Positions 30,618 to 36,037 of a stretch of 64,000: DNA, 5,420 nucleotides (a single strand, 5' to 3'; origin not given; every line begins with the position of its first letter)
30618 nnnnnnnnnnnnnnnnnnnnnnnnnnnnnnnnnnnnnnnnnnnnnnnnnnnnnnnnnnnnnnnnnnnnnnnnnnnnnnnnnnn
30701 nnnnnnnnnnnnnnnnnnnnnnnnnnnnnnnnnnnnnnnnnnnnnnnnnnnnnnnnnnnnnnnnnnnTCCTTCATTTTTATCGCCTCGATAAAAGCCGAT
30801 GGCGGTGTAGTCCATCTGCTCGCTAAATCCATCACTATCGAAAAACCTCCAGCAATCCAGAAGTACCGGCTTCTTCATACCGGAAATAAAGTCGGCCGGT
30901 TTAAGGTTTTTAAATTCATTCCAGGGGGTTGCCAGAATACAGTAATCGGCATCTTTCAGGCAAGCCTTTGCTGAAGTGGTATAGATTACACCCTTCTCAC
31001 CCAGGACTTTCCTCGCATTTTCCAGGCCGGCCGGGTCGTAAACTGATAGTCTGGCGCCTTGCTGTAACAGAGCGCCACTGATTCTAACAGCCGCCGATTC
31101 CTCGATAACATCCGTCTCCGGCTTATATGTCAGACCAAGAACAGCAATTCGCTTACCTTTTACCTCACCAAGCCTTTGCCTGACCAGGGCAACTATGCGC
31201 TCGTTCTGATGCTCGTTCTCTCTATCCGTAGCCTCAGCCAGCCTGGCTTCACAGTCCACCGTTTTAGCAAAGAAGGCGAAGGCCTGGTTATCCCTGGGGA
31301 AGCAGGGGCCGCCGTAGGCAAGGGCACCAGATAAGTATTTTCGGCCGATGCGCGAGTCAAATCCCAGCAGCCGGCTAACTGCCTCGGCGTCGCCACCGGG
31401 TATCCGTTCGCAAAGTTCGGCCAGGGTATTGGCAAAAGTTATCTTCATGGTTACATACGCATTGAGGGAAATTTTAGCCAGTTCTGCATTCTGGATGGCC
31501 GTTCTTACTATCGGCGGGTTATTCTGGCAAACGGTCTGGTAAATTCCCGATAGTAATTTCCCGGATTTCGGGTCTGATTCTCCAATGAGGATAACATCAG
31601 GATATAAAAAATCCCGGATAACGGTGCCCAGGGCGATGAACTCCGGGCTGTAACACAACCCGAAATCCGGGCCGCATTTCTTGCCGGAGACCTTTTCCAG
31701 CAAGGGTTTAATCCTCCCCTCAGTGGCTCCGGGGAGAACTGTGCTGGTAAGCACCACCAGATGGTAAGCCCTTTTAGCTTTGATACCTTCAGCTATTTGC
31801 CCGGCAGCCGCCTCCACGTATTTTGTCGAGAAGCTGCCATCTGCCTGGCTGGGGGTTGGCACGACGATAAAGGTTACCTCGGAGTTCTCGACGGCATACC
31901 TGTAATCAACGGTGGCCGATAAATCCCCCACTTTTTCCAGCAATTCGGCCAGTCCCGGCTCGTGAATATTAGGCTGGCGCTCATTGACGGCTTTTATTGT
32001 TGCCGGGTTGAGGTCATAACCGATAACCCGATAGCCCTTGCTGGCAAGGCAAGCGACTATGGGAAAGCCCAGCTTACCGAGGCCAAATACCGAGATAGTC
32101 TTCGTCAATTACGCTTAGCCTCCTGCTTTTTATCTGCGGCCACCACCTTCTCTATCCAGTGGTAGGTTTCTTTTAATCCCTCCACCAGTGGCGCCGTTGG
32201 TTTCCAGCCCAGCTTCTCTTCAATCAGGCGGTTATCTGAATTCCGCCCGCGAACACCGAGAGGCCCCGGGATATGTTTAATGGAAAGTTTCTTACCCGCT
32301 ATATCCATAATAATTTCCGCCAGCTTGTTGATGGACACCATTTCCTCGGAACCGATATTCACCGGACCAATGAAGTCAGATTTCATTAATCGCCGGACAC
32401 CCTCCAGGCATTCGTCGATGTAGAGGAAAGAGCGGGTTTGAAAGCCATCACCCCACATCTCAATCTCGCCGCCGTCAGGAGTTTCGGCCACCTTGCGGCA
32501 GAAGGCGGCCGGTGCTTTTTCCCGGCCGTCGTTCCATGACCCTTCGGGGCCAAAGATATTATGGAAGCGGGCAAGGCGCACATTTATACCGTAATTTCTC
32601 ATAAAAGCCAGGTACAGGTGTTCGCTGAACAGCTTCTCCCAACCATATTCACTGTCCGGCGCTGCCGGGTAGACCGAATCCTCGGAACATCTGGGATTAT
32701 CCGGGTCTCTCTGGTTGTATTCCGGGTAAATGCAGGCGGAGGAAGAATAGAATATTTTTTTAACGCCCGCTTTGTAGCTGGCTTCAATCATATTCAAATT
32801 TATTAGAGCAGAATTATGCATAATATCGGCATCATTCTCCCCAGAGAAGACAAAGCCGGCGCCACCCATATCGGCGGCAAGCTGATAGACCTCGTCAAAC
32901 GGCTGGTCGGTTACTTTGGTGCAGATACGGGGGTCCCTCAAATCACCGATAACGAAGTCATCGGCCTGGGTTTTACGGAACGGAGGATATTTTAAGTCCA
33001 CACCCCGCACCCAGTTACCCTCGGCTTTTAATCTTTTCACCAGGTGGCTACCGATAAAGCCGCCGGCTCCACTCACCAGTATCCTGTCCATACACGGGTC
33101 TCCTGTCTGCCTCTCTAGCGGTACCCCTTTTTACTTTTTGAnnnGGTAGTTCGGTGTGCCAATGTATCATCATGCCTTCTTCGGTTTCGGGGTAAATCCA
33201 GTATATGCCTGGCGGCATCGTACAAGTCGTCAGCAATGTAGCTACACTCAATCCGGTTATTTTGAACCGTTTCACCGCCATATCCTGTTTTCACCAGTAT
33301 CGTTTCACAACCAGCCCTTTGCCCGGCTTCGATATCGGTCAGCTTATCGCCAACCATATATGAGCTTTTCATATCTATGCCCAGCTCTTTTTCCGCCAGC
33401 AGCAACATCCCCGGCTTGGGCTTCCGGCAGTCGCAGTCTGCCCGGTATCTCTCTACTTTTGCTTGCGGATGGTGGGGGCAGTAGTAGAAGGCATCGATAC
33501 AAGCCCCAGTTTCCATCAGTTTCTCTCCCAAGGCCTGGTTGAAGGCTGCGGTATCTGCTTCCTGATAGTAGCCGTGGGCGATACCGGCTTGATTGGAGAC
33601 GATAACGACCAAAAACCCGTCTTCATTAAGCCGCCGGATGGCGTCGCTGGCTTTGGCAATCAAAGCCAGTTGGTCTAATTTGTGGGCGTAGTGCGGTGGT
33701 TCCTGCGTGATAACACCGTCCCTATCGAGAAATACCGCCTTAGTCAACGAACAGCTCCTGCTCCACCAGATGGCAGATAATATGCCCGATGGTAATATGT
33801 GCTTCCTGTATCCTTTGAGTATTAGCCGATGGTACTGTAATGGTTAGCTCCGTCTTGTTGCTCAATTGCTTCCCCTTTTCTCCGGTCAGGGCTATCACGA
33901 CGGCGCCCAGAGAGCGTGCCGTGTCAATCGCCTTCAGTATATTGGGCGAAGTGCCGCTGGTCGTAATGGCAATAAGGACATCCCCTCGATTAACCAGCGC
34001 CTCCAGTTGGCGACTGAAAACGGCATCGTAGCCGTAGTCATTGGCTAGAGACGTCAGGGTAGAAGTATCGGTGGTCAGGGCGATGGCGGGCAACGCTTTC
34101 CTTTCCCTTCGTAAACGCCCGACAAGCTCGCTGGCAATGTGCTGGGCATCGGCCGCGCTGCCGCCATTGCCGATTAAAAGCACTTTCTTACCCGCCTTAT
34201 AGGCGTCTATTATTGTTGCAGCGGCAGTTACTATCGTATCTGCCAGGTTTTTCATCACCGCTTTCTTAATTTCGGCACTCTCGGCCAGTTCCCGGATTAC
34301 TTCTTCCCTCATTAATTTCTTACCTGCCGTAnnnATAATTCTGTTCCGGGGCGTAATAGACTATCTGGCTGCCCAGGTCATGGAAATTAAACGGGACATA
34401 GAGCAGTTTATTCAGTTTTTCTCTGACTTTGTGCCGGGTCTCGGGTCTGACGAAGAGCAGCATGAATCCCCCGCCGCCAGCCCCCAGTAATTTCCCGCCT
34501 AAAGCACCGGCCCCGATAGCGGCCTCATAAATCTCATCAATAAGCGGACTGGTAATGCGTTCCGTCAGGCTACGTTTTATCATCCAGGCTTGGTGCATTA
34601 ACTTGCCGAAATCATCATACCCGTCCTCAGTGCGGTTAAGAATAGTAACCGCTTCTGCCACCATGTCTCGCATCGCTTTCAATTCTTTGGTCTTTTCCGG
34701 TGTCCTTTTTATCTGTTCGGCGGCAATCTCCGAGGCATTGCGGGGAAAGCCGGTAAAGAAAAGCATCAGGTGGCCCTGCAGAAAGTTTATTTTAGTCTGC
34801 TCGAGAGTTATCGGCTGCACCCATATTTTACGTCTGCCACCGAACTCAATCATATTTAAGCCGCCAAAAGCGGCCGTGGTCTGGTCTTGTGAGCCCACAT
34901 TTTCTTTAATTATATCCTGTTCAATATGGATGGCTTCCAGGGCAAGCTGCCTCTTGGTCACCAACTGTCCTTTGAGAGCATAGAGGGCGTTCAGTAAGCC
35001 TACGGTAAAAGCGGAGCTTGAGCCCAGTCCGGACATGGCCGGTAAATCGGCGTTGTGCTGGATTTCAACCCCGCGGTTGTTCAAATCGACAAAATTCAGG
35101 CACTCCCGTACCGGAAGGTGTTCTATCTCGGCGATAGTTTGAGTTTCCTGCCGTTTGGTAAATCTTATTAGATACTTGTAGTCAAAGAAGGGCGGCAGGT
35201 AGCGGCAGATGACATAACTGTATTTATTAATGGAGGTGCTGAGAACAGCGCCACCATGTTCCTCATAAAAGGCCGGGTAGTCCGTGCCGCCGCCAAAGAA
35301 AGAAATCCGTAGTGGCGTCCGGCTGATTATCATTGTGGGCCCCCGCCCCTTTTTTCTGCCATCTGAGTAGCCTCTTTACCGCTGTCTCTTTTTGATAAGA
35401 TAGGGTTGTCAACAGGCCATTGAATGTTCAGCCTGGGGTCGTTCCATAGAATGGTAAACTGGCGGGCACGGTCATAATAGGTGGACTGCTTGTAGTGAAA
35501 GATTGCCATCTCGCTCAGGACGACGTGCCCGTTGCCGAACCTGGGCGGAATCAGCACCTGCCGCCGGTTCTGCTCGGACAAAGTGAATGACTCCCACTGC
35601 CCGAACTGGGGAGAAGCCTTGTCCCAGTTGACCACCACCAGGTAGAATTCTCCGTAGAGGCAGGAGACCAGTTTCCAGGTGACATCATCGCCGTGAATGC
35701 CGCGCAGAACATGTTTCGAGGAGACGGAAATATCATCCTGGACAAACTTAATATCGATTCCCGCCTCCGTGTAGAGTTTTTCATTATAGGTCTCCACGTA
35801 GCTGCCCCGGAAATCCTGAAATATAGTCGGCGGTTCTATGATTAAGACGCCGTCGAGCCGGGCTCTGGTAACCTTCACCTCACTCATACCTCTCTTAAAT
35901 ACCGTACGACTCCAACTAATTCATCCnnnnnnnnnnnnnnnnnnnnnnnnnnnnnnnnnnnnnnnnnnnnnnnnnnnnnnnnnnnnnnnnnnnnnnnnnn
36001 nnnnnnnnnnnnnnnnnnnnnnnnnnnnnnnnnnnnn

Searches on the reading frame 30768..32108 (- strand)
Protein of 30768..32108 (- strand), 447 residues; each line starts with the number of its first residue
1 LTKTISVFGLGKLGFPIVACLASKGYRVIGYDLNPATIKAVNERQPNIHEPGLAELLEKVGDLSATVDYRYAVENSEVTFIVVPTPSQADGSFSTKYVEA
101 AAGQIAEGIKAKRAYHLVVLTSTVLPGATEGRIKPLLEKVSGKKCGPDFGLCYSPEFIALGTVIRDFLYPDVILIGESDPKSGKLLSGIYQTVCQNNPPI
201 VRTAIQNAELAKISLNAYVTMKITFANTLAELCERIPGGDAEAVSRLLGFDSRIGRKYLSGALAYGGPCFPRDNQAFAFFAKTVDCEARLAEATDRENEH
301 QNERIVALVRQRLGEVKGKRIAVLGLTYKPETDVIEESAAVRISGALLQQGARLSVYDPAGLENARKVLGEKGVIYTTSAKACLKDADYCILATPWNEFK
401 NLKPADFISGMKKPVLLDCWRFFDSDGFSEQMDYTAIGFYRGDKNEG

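Call 31: search_protein_families(library=pfam, proteins=[window:30768-32108:-])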
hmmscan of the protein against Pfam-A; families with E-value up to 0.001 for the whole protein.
window:30768-32108:- (447 aa): 7 families
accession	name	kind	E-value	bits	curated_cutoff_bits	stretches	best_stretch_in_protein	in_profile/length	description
PF03721.20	UDPG_MGDP_dh_N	-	2.6e-45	154.7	27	1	4-186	2-184/187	UDP-glucose/GDP-mannose dehydrogenase family, NAD binding domain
PF03720.21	UDPG_MGDP_dh_C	-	3.3e-24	85.7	30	1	322-424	1-102/103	UDP-glucose/GDP-mannose dehydrogenase family, UDP binding domain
PF00984.24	UDPG_MGDP_dh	-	1.4e-22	80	25.4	1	207-299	2-93/94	UDP-glucose/GDP-mannose dehydrogenase family, central domain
PF01210.29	NAD_Gly3P_dh_N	-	3.7e-07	30.7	23.1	1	5-85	2-79/158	NAD-dependent glycerol-3-phosphate dehydrogenase N-terminus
PF03446.21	NAD_binding_2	-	7.9e-07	29.7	21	1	4-95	1-75/161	NAD binding domain of 6-phosphogluconate dehydrogenase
PF03807.23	F420_oxidored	-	1.3e-05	26.1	21.6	0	5-85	2-69/94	NADP oxidoreductase coenzyme F420-dependent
PF02826.25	2-Hacid_dh_C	-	0.00031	20.6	25.1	0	2-60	36-92/178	D-isomer specific 2-hydroxyacid dehydrogenase, NAD binding domain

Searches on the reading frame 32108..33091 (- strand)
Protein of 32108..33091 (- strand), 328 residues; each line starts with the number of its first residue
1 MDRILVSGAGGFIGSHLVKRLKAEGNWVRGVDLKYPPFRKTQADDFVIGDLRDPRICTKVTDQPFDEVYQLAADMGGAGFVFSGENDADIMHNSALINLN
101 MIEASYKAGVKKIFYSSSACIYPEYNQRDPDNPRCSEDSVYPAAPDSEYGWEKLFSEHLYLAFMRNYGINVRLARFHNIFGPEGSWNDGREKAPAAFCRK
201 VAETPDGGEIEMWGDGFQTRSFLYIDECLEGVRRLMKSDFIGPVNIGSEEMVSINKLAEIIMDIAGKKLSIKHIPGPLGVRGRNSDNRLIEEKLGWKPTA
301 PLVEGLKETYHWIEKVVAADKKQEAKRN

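Call 32: search_protein_families(library=pfam, proteins=[window:32108-33091:-])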
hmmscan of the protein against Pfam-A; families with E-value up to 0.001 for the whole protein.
window:32108-33091:- (328 aa): 6 families
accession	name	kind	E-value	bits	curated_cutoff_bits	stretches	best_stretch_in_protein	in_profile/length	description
PF01370.27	Epimerase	-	3.5e-42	144.9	20.9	1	4-247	1-240/240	NAD dependent epimerase/dehydratase family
PF16363.11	GDP_Man_Dehyd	-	1.2e-23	84.5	27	1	5-309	1-332/332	GDP-mannose 4,6 dehydratase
PF01073.25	3Beta_HSD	-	5.5e-09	35.9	22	1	5-161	1-158/280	3-beta hydroxysteroid dehydrogenase/isomerase family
PF05368.20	NmrA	-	4.4e-07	30.2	27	1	2-133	3-122/298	NmrA-like family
PF02719.21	Polysacc_synt_2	-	0.00011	22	20.2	0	4-22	1-19/293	Polysaccharide biosynthesis protein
PF13460.12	NAD_binding_10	-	0.00021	21.6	27.2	1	8-127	1-107/184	NAD(P)H-binding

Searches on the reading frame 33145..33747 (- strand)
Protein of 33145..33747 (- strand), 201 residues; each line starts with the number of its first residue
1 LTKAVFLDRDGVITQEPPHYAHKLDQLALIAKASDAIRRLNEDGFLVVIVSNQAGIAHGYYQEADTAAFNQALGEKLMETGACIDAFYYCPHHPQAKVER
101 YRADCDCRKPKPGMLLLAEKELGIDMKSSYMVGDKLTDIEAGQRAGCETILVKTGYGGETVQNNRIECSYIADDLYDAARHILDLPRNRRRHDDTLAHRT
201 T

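Call 32: search_protein_families(library=pfam, proteins=[window:33145-33747:-])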
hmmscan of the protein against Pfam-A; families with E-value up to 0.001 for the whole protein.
window:33145-33747:- (201 aa): 5 families
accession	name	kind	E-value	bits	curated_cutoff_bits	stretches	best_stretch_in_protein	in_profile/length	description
PF13242.12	Hydrolase_like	-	1.6e-18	66.8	22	1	107-178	2-75/75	HAD-hyrolase-like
PF00702.32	Hydrolase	-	4.3e-12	47.3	26.4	1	25-146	95-191/191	haloacid dehalogenase-like hydrolase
PF13419.12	HAD_2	-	4.3e-10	40.4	23.8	1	104-152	130-178/178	Haloacid dehalogenase-like hydrolase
PF08645.17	PNK3P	-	5.5e-07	29.9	22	1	32-135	33-126/161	Polynucleotide kinase 3 phosphatase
PF13344.12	Hydrolase_6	-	0.0007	20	27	0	5-62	1-49/101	Haloacid dehalogenase-like hydrolase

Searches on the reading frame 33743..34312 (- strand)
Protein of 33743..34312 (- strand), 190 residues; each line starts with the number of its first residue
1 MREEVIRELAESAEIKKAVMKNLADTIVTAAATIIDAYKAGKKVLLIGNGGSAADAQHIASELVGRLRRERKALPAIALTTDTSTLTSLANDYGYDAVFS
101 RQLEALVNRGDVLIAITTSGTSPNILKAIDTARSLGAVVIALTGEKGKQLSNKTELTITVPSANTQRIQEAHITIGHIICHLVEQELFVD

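Call 32: search_protein_families(library=pfam, proteins=[window:33743-34312:-])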
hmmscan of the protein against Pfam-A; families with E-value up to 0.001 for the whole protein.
window:33743-34312:- (190 aa): 2 families
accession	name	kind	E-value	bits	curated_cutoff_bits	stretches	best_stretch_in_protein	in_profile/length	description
PF13580.11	SIS_2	-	3.3e-30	105.4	27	1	10-144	4-138/138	SIS domain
PF01380.27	SIS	-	1.4e-09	38.3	25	1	102-166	46-110/131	SIS domain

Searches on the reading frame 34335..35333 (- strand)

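Call 32: search_protein_families(library=pfam, proteins=[window:34335-35333:-])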
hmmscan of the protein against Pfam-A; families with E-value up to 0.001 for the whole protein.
window:34335-35333:- (333 aa): 2 families
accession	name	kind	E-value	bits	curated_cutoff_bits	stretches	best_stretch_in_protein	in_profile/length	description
PF00288.32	GHMP_kinases_N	-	2.9e-13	50.3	22.3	1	84-158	14-87/87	GHMP kinases N terminal domain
PF08544.19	GHMP_kinases_C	-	1.2e-10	42.1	21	1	239-311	10-83/85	GHMP kinases C terminal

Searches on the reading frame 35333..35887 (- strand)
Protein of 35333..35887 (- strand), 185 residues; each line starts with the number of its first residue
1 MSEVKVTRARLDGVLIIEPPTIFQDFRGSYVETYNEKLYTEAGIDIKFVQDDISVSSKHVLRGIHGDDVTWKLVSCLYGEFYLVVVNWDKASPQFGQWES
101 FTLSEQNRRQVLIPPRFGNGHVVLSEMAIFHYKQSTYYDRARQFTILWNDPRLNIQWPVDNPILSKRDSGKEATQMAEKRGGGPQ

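Call 14: search_protein_families(library=pfam, proteins=[window:35333-35887:-])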
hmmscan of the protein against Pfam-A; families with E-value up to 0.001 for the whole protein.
window:35333-35887:- (185 aa): 1 family
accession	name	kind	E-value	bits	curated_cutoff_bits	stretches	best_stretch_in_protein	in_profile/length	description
PF00908.23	dTDP_sugar_isom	-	2.7e-50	170.8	27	1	10-171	3-163/168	dTDP-4-dehydrorhamnose 3,5-epimerase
